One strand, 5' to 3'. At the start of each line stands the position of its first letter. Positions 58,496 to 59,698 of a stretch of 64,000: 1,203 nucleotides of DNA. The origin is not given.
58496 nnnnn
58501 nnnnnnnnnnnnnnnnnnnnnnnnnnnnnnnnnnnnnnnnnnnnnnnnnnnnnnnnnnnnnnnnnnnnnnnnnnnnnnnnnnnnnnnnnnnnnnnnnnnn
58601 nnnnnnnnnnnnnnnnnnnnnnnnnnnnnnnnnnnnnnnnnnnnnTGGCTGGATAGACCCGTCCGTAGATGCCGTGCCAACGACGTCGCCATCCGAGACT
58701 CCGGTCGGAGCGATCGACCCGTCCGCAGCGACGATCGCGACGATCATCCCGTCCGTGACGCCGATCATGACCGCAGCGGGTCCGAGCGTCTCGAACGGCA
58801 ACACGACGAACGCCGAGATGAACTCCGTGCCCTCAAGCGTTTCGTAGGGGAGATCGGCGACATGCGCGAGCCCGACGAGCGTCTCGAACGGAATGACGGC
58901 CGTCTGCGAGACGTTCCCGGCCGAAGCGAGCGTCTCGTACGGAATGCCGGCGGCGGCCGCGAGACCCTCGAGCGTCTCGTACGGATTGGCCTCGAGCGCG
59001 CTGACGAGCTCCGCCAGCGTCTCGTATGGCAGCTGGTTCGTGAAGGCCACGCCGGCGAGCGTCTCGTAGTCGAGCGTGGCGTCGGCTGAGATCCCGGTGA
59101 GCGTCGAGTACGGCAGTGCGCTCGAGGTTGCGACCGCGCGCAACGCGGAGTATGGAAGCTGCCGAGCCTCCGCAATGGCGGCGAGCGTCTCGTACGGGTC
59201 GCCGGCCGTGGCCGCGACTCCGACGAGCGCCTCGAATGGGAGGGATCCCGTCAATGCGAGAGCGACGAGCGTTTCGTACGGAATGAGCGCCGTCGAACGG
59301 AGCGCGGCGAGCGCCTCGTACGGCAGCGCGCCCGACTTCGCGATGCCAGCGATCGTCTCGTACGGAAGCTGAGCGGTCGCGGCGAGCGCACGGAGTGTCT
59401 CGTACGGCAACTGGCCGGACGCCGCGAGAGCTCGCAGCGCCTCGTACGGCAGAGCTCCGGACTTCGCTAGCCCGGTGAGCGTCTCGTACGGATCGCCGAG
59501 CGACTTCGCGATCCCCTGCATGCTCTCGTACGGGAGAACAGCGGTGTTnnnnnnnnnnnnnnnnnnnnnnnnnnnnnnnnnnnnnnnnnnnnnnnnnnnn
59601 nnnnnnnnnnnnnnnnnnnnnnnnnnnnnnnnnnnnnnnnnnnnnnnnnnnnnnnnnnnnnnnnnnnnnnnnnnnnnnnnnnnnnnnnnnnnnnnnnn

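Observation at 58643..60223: Structural protein built from about 18 tandem 14-residue LPYETL repeats (42-bp DNA periodicity)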

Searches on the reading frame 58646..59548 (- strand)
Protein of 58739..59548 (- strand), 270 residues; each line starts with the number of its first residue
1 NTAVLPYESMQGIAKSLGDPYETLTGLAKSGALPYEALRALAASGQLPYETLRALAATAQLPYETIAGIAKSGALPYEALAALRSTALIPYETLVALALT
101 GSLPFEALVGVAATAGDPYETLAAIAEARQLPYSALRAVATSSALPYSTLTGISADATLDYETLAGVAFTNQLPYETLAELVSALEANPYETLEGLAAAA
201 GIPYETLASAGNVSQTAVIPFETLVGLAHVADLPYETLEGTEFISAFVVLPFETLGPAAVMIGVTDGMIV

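Call 31: search_protein_representatives(protein=window:58739-59548:-)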
Query: 270 residues. Proteins with E-value up to 0.001 (for the whole library): 393; up to 1e-10: 131; up to 1e-30: 20. The best 150 are listed.
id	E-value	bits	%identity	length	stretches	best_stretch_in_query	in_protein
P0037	4.5e-106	370.3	34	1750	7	6-179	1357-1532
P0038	9.3e-63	228.5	33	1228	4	2-209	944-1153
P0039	1.9e-62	227.5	35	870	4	7-192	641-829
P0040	3.9e-60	219.9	29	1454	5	5-180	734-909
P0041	8.7e-59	215.5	37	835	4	25-179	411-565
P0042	4.6e-54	200.0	29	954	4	6-184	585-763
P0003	4.9e-49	183.6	49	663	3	3-184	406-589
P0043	3.3e-48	180.9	31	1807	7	3-211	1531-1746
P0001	2.0e-44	168.5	47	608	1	38-270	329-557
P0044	8.6e-39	150.0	49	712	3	3-144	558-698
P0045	1.8e-38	149.0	37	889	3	6-213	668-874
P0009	1.3e-36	142.9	38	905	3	17-223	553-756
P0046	9.0e-36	140.1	35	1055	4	5-238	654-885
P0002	9.3e-35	136.8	47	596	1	15-217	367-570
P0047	8.6e-33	130.4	32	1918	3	3-211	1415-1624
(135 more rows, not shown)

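Call 37: search_protein_families(library=pfam, proteins=[P0037, P0038, P0039, P0040, P0041, P0042, P0044, P0045, P0046], max_evalue=0.001)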
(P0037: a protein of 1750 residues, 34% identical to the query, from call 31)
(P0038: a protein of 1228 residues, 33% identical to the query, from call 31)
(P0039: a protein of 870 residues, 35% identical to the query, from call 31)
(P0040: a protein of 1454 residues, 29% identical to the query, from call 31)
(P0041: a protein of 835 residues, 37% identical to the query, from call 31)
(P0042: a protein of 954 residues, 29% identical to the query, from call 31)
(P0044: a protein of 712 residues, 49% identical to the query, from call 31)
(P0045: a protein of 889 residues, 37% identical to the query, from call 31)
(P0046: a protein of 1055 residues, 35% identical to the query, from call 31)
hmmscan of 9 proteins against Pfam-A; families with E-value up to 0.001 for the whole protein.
P0037 (1750 aa): 1 family
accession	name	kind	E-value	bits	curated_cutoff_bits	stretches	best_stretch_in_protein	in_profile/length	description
PF13385.13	Laminin_G_3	-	4.3e-15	56.6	27.6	1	324-458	11-150/151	Concanavalin A-like lectin/glucanases superfamily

P0038 (1228 aa): 1 family
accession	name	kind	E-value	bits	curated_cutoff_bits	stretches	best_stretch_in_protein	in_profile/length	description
PF24517.2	CBM96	-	1.2e-12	48.4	26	1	3-96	2-94/164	Carbohydrate-binding module family 96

P0039 (870 aa): 0 families

P0040 (1454 aa): 1 family
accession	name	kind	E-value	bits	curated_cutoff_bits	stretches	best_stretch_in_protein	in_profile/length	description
PF15286.11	Bcl-2_3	-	1e-06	29.9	25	0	958-1017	1-61/126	Apoptosis regulator M11, B cell 2 leukaemia/lymphoma like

P0041 (835 aa): 0 families

P0042 (954 aa): 1 family
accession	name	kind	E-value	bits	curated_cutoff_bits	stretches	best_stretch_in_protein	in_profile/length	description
PF08530.16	PepX_C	-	2.5e-05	24.8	22.5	0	66-165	78-184/217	X-Pro dipeptidyl-peptidase C-terminal non-catalytic domain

P0044 (712 aa): 0 families

P0045 (889 aa): 1 family
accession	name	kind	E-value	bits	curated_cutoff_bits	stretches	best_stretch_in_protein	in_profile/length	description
PF21903.1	BDI_0842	-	0.00084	20.1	27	0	259-330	7-77/89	Hypothetical protein BDI_0842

P0046 (1055 aa): 1 family
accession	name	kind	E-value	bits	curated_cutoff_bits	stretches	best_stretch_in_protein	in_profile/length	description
PF13088.12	BNR_2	-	1.1e-07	31.9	31.4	1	283-516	15-255/277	BNR repeat-like domain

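Call 46: search_solved_structures(query=window:58739-59548:-, max_evalue=10, show_alignments=3)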
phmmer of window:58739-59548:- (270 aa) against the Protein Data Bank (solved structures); distinct sequences matched with E-value up to 10: 12.
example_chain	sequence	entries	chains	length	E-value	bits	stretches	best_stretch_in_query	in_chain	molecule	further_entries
4rv1_A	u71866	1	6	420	0.0099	18.8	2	8-203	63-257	Engineered Protein OR497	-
4hxt_A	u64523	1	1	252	0.22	14.4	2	8-153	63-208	De Novo Protein OR329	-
4db8_A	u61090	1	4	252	0.22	14.4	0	14-85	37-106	Armadillo-repeat Protein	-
7pkt_b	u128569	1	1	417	0.49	13.3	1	195-230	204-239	uL3m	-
7qnp_AAA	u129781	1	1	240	1.1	12.2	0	9-83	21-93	Designed Armadillo Repeat Protein N(A4)M4C(AII)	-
8oh7_A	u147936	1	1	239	1.3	11.9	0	10-85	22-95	Designed Armadillo repeat protein with four internal modules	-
5mfl_A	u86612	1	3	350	1.6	11.6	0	20-85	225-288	(KR)5_GS10_YIIIM6AII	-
5aei_A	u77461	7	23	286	1.7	11.6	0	20-85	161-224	DESIGNED ARMADILLO REPEAT PROTEIN YIIIM5AII | YIIIM5AII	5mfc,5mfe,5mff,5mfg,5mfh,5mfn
5mfm_C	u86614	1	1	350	1.9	11.3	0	21-97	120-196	Importin subunit alpha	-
5mfm_A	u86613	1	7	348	2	11.3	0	20-85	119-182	YIIIM6AII_GS11_(KR)5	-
6s9p_A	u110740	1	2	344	3.9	10.3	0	20-99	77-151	internal Lock2 fused to target peptide KRKAKITWKR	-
6sa7_A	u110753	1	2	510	7.8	9.3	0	20-85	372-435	DARPin-Armadillo fusion C8long83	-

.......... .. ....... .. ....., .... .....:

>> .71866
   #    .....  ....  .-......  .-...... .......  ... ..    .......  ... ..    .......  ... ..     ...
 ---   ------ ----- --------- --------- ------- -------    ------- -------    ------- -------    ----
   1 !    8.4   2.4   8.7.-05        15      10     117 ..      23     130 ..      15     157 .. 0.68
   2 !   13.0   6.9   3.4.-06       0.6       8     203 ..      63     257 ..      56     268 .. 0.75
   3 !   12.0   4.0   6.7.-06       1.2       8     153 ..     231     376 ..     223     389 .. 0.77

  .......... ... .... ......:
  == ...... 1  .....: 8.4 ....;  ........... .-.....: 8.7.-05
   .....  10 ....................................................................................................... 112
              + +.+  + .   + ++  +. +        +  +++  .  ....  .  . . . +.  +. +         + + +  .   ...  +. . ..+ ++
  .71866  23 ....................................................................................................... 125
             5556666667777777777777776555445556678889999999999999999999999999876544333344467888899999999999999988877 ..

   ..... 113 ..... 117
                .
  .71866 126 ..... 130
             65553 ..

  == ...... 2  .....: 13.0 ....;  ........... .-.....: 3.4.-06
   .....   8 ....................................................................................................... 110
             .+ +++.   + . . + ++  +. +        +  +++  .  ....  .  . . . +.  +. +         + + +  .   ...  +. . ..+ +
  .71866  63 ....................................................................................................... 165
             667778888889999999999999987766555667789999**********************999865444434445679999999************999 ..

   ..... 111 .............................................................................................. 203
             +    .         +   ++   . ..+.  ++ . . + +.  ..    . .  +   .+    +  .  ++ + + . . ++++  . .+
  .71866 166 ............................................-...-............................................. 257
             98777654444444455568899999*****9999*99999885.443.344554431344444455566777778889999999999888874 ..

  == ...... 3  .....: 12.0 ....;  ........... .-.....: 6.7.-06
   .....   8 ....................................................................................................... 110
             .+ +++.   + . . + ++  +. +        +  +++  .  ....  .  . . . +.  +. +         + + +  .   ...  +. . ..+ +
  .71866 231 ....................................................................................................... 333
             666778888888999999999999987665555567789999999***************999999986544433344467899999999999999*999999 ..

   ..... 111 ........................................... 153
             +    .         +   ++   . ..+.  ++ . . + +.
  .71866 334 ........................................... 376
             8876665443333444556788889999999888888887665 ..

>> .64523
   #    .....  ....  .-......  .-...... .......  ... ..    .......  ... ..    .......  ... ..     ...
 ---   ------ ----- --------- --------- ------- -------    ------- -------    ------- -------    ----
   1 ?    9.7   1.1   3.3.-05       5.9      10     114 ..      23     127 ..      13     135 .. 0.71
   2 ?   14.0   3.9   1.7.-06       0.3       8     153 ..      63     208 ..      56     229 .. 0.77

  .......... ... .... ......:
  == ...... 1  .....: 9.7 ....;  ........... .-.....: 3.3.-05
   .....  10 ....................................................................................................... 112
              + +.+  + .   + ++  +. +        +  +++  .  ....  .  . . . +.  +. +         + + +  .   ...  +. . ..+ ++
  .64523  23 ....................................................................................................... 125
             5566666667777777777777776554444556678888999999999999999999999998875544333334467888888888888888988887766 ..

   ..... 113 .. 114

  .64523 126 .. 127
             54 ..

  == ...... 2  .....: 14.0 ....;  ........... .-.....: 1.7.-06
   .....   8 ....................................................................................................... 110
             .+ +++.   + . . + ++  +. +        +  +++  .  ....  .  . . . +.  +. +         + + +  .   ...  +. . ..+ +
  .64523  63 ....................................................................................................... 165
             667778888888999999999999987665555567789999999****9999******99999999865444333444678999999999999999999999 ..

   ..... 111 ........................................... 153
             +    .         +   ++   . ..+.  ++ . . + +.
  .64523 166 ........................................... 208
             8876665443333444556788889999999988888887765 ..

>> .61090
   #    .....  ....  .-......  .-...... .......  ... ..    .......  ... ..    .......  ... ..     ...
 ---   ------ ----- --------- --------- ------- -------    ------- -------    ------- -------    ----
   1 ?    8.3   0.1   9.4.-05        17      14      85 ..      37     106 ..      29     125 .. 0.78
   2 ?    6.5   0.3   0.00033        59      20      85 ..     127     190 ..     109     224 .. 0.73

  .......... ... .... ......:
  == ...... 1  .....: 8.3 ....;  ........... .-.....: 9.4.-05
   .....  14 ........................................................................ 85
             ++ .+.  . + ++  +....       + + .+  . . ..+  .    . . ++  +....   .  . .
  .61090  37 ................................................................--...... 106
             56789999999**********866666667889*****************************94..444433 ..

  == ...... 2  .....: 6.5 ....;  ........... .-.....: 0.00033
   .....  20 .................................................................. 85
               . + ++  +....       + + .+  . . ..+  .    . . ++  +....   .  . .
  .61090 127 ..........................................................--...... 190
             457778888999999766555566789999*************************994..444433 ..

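Call 58: search_protein_families(library=ncbifam, proteins=[P0037, P0040, P0039, P0044], max_evalue=0.01)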
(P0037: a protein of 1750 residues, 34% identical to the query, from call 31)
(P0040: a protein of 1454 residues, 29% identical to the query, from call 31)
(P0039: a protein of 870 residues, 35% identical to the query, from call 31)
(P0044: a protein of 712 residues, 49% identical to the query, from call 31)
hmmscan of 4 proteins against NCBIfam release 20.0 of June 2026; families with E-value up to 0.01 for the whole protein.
P0037 (1750 aa): 0 families

P0040 (1454 aa): 0 families

P0039 (870 aa): 0 families

P0044 (712 aa): 0 families

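Call 60: search_dna_similar(collection=phages, mode=protein, query=window:58739-59548:-, max_rows=25, max_evalue=1)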
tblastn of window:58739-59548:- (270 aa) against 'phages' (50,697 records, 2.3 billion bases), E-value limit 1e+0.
Records with a match: 3; places in all: 3; records where one place covers at least 80% of the query: 0.
Best place of each record, by identity: <60% 3.
By first word of the organism name: Aeromonas 1; Vibrio 1; Rhodococcus 1.
By host as written in the record: Aeromonas veronii A10 1; Vibrio parahaemolyticus TA01 1; Rhodococcus erythropolis RIA 643 1.
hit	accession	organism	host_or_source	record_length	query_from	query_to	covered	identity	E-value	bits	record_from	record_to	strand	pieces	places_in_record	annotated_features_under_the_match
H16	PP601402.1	Aeromonas phage AVP3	Aeromonas veronii A10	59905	9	156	55%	24.3%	8e-4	47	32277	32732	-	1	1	putative tail protein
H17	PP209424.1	Vibrio phage EniLVp02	Vibrio parahaemolyticus TA01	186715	31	175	54%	19.3%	2e-2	42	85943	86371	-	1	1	tail sheath stabilizer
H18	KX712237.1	Rhodococcus phage Partridge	Rhodococcus erythropolis RIA 643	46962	30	100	26%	28.2%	1e+0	37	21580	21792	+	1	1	hypothetical protein | minor tail protein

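Call 61: list_cluster_members(proteins=[P0037, P0038, P0039, P0040, P0041, P0042, P0044, P0045, P0011, P0012])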
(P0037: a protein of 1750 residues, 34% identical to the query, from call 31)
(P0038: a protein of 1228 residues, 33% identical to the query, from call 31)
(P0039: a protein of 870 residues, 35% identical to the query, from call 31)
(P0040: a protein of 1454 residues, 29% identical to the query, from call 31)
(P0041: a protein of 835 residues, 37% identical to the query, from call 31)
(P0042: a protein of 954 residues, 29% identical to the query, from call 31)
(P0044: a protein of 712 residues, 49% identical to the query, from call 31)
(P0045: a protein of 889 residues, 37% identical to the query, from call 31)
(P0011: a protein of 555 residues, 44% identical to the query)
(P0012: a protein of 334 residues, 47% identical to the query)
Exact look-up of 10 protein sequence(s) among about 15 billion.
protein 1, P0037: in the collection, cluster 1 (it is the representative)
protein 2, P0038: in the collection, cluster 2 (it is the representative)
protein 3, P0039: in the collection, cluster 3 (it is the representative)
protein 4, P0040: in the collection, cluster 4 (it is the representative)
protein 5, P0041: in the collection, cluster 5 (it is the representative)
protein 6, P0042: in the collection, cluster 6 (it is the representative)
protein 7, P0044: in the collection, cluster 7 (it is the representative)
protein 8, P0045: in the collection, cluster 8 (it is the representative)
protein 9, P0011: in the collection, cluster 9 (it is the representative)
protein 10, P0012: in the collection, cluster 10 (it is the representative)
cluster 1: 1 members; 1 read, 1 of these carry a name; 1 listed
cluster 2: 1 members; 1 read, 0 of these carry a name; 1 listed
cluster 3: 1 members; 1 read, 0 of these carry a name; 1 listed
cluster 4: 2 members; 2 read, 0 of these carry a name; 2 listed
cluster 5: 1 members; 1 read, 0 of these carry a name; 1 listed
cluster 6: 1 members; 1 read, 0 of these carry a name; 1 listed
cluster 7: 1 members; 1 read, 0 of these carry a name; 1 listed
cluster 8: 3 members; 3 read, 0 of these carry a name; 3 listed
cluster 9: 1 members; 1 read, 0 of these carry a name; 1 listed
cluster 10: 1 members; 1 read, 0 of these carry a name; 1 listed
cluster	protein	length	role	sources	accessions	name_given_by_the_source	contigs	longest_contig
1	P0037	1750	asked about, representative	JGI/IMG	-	Concanavalin A-like lectin/glucanases superfamily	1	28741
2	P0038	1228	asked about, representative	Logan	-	-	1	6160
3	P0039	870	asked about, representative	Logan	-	-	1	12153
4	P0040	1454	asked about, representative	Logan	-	-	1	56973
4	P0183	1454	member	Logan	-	-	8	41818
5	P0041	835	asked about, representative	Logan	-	-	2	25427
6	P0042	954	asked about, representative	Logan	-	-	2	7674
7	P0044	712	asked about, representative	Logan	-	-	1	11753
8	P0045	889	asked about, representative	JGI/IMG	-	-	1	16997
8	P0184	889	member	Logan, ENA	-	-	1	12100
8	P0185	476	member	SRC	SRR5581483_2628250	-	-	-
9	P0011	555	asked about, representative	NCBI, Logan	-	-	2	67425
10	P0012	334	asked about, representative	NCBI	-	-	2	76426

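Call 62: get_annotated_region(hit=H16, flank=6000)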
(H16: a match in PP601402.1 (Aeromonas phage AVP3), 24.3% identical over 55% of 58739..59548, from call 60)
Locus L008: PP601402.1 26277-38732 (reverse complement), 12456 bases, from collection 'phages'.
description: Aeromonas phage AVP3, complete genome.
organism: Aeromonas phage AVP3 (NCBI taxid 3141445)
taxonomy: Viruses; Duplodnaviria; Heunggongvirae; Uroviricota; Caudoviricetes; Casjensviridae
host: Aeromonas veronii A10; source: dairy farm sewage; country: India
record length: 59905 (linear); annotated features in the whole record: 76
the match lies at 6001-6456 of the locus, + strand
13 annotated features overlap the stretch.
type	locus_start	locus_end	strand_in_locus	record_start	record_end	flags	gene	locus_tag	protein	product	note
CDS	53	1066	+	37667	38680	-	-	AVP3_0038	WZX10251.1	putative acid phosphatase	-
CDS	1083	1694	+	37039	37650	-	-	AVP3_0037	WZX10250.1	hypothetical protein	-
CDS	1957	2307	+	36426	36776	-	-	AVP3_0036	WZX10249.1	hypothetical protein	-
CDS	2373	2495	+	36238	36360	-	-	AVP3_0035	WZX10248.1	hypothetical protein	-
CDS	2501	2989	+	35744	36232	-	-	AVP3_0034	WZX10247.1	hypothetical protein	-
CDS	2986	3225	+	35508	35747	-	-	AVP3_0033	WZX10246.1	hypothetical protein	-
CDS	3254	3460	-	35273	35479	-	-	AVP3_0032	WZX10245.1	hypothetical protein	-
CDS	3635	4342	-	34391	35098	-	-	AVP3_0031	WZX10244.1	hypothetical protein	putative endolysin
CDS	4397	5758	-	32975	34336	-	-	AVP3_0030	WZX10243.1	hypothetical protein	-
CDS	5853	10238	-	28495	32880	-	-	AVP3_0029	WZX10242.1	putative tail protein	-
CDS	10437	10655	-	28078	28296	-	-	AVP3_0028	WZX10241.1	hypothetical protein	-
CDS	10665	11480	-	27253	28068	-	-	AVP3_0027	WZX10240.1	hypothetical protein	-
CDS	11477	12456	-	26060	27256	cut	-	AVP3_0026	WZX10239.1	hypothetical protein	-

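Call 63: find_encoding_contigs(protein=P0040, flank=10000, max_places=1)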
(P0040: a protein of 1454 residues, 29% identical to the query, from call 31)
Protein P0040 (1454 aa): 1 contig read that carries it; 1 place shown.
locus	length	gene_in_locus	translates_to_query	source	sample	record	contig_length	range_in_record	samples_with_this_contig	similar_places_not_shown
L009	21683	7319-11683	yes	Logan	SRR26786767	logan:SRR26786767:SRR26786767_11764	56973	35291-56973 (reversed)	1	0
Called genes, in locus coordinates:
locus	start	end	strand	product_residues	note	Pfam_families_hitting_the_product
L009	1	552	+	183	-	?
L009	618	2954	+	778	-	PF04586:Peptidase_S78 (weak), PF05065:Phage_capsid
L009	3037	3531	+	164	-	-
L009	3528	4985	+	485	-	PF04860:Phage_portal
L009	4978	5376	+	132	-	-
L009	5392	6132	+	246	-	-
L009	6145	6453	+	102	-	-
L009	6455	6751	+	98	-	-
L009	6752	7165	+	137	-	-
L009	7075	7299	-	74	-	-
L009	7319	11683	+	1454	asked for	PF15286:Bcl-2_3 (faint)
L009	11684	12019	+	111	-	PF23148:Gp77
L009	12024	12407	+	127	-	-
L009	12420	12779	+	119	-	-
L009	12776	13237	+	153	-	-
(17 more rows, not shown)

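Call 64: find_encoding_contigs(protein=P0037, flank=10000, max_places=1)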
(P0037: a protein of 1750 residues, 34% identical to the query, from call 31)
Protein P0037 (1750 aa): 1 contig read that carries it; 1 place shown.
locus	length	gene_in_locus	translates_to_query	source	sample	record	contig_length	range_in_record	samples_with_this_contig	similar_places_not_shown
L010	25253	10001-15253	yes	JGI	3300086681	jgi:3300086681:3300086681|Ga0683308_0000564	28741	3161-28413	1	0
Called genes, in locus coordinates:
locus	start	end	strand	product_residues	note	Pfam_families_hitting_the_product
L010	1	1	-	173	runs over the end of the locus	-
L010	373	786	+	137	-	-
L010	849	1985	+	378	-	PF00877:NLPC_P60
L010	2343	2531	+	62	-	-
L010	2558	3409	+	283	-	-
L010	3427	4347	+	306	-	-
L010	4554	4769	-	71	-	-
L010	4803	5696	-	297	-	-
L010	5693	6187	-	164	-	-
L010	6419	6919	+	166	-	-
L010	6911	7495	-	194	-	PF13578:Methyltransf_24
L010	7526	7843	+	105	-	-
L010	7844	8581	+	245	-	-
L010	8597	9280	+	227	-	-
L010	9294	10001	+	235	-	-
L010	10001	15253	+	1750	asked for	PF13385:Laminin_G_3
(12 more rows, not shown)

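Call 73: find_related_loci(query=A5, collection=genome_contigs, flank=8000)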
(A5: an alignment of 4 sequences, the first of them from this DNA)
Query A5 (301 aa) in genome_contigs; peptide patterns used: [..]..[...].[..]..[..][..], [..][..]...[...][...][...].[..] (x = any residue, [..] = any of these).
18 stretches matched a pattern, but none encodes a relative of the query by tblastn (E <= 1e-3).

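Call 77: find_homologous_proteins(query=A5, max_evalue=0.00001)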
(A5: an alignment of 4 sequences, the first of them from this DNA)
Query A5 (4 sequences) (301 aa, profile of the alignment): 1 proteins with E <= 0.00001 among 8000 candidates.
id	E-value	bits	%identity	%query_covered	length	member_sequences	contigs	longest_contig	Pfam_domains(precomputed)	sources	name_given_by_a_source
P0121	6.5e-24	103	38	39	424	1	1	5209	-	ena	-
